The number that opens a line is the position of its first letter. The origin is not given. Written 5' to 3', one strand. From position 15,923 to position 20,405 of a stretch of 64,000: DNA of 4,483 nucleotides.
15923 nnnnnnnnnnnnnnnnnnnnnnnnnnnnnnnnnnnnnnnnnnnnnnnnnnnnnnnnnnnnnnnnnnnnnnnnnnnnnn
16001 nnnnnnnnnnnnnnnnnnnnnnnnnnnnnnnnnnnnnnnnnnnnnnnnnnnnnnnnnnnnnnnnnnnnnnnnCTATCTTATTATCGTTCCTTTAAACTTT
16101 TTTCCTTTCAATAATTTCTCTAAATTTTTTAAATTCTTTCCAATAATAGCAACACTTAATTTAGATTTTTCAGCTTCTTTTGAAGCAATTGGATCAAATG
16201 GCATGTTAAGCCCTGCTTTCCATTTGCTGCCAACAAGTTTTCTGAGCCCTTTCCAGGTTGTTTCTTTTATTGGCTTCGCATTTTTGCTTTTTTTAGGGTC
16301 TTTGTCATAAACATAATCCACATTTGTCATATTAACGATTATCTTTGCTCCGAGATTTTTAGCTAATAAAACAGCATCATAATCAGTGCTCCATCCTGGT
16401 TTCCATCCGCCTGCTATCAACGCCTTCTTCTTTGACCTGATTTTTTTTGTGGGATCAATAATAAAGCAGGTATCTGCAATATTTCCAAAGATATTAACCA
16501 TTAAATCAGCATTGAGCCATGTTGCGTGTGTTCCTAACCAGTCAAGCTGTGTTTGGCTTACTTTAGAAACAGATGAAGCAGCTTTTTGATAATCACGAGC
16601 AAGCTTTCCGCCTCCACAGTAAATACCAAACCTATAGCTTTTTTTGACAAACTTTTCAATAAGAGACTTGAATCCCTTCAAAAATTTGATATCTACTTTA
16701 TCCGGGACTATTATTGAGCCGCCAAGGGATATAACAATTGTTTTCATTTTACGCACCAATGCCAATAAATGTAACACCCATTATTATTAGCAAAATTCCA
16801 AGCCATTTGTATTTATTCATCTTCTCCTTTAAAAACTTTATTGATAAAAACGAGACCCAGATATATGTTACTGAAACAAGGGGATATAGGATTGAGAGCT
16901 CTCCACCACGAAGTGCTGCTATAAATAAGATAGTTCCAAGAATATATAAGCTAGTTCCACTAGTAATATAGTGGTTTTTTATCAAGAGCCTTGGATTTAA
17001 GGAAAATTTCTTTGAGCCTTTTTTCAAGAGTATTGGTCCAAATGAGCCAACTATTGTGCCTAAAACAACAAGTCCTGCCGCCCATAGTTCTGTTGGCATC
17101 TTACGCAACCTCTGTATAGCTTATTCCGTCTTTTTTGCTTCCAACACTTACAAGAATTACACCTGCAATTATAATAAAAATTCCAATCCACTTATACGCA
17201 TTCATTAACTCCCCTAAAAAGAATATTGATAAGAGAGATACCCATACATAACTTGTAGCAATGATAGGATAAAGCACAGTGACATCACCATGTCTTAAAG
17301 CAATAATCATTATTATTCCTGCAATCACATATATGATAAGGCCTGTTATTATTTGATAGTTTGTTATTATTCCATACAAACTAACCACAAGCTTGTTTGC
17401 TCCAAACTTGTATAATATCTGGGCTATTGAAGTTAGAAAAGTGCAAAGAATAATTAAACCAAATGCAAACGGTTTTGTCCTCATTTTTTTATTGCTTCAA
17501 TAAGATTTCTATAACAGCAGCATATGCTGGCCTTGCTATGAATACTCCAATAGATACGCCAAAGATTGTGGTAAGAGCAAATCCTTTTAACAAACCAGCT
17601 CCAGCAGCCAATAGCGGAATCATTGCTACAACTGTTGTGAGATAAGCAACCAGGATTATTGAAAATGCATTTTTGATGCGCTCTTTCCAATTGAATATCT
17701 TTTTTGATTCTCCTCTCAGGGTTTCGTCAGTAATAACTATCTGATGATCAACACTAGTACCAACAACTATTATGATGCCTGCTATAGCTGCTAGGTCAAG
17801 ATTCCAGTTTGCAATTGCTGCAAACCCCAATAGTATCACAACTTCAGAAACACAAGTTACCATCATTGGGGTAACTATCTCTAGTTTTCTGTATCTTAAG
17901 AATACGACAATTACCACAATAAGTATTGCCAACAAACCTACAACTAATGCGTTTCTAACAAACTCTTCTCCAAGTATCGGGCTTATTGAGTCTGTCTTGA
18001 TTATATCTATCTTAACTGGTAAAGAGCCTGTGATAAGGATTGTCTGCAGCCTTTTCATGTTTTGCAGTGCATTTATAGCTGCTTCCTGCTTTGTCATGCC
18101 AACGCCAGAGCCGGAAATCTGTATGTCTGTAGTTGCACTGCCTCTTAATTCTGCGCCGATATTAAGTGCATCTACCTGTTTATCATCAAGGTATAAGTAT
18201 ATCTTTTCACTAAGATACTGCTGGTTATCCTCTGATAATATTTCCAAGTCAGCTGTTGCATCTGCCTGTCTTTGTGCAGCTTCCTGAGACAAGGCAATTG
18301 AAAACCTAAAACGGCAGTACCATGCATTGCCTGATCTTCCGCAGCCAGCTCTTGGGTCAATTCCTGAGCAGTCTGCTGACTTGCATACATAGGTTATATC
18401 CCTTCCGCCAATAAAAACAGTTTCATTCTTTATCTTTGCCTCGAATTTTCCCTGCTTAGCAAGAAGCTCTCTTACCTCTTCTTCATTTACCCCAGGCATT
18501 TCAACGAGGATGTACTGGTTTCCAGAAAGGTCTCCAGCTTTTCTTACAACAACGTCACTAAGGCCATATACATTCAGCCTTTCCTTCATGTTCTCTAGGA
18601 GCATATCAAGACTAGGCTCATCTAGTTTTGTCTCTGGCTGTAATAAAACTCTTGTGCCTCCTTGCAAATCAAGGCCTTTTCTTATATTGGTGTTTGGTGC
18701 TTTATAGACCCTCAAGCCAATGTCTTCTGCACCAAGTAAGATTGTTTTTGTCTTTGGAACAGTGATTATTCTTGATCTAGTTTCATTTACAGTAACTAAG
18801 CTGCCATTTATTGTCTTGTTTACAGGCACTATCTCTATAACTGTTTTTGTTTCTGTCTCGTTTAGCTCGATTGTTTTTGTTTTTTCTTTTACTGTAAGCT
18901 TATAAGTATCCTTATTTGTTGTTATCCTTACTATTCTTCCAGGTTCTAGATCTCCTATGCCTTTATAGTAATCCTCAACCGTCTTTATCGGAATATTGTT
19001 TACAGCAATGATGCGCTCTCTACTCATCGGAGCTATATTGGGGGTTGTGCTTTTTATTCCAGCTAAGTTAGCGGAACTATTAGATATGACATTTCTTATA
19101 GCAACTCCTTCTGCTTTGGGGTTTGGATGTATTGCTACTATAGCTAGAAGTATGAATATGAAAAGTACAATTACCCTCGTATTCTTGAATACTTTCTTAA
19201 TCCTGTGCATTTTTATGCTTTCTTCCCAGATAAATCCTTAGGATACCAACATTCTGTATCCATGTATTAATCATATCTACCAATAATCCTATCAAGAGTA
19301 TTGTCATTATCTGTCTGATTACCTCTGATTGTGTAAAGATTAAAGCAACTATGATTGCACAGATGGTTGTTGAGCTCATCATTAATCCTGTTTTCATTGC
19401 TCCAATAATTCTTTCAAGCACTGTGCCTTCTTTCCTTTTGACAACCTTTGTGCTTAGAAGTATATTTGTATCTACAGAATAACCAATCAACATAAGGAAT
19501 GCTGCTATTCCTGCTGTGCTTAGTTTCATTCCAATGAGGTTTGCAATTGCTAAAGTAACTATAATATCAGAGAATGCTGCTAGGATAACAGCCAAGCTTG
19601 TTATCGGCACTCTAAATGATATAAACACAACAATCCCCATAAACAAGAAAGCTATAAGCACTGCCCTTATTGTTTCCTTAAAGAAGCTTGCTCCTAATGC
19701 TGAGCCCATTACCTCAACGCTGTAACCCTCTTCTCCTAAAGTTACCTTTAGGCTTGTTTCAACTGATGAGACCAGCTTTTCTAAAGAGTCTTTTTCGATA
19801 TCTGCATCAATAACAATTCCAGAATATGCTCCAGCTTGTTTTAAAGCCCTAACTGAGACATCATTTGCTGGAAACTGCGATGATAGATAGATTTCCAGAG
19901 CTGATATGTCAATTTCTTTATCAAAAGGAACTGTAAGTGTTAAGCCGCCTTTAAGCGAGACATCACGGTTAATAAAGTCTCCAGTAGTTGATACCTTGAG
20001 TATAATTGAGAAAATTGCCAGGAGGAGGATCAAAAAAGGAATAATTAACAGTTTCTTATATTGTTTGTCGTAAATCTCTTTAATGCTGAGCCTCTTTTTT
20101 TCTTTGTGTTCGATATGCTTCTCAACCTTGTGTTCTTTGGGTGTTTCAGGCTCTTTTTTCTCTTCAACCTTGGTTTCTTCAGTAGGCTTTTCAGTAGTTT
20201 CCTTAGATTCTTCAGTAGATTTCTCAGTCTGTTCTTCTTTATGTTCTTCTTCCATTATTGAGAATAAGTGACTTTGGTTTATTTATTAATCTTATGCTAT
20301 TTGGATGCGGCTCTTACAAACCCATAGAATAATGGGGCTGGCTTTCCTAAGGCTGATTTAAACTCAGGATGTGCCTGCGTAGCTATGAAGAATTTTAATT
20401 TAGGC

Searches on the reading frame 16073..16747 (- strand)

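Call 37: search_protein_families(library=pfam, proteins=[window:16073-16747:-], max_evalue=0.00001)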
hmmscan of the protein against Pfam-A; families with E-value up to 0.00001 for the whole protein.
window:16073-16747:- (224 aa): 1 family
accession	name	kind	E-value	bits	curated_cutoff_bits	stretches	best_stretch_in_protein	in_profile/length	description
PF00696.33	AA_kinase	-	8.7e-26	91.5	24.9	1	2-202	1-233/234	Amino acid kinase family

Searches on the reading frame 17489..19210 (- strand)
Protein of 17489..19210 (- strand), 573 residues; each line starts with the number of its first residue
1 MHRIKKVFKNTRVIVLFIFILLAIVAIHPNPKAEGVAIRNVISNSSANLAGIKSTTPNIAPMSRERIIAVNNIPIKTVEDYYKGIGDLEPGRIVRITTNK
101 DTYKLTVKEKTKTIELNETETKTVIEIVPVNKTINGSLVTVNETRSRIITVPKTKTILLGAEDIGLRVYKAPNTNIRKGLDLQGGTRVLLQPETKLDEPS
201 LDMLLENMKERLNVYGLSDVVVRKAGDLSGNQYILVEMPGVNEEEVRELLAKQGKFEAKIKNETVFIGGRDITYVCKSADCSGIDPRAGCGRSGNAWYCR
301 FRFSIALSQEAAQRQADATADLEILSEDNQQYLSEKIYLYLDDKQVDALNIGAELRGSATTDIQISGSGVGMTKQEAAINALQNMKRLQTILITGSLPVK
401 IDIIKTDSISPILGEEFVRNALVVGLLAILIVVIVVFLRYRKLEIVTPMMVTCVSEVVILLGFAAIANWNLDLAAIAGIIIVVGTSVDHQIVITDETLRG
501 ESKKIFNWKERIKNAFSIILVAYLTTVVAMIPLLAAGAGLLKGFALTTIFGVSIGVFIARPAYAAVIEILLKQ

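Call 37: search_protein_families(library=pfam, proteins=[window:17489-19210:-], max_evalue=0.00001)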
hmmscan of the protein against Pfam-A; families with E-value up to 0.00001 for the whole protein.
window:17489-19210:- (573 aa): 1 family
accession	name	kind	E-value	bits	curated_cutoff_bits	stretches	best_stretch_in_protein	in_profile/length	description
PF02355.23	SecD_SecF_C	-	1.5e-19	70.6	20.5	1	400-557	12-173/189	Protein export membrane protein SecD/SecF, C-terminal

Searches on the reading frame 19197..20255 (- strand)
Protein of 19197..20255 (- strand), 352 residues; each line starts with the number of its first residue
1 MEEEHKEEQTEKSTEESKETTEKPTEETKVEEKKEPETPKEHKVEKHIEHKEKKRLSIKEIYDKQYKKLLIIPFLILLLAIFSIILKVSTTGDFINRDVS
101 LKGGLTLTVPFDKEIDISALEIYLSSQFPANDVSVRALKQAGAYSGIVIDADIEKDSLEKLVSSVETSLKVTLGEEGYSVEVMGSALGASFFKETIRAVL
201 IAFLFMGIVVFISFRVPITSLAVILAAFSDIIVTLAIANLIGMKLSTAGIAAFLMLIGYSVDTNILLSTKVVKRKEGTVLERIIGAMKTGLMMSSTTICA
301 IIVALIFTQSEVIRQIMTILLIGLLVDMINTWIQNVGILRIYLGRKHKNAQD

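Call 37: search_protein_families(library=pfam, proteins=[window:19197-20255:-], max_evalue=0.00001)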
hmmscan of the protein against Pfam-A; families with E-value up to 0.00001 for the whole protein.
window:19197-20255:- (352 aa): 1 family
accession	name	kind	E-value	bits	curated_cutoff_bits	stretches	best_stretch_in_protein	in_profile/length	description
PF02355.23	SecD_SecF_C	-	3.6e-27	95.4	20.5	1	176-342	14-186/189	Protein export membrane protein SecD/SecF, C-terminal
